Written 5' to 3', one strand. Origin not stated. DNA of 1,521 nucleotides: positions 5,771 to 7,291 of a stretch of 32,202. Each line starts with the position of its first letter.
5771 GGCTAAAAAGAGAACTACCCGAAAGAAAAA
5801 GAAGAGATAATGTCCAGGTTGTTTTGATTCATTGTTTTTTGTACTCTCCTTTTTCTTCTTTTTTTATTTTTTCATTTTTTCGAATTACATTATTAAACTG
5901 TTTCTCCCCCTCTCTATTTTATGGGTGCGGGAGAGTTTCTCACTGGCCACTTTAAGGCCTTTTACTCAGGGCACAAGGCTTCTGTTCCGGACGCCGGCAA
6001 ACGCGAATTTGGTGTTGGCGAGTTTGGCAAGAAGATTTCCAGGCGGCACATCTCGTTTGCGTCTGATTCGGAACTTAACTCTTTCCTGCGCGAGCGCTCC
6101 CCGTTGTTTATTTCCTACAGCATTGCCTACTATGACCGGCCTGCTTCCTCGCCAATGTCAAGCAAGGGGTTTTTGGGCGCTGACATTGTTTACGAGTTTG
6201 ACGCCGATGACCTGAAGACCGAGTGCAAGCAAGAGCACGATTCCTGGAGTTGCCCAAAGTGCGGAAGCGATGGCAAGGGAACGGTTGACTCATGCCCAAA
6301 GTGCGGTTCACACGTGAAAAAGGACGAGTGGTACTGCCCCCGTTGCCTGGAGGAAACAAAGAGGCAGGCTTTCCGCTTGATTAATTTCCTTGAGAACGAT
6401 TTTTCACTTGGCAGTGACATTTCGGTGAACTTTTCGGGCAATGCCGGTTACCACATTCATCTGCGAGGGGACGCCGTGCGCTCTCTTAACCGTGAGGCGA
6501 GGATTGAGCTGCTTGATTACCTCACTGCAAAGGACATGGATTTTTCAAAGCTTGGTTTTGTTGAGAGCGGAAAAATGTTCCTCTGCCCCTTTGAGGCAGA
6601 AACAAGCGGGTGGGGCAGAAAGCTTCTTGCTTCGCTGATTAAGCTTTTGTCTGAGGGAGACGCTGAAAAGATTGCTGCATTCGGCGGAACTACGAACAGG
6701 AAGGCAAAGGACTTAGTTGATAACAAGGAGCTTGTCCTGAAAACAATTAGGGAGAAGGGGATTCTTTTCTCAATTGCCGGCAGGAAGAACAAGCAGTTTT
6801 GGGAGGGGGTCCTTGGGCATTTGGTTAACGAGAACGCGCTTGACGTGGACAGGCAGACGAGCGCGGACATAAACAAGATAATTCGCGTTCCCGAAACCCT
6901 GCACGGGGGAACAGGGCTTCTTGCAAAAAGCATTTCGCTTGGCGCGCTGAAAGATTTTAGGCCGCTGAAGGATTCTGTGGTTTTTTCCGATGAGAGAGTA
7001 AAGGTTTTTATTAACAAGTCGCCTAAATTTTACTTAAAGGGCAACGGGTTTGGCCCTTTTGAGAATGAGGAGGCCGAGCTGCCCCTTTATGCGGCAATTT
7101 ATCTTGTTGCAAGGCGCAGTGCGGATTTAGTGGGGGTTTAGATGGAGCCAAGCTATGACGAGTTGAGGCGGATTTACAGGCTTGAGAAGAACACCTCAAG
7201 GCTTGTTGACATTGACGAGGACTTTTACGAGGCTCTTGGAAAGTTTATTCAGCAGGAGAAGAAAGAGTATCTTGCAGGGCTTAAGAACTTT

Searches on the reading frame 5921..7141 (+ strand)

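Call 17: search_protein_families(library=pfam, proteins=[window:5921-7141:+], max_evalue=0.00001)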
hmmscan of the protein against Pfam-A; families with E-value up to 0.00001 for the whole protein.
window:5921-7141:+ (406 aa): 1 family
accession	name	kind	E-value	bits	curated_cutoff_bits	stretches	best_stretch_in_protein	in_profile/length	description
PF01896.25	DNA_primase_S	-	2.7e-10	41.3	26.8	1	136-338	14-161/163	DNA primase small subunit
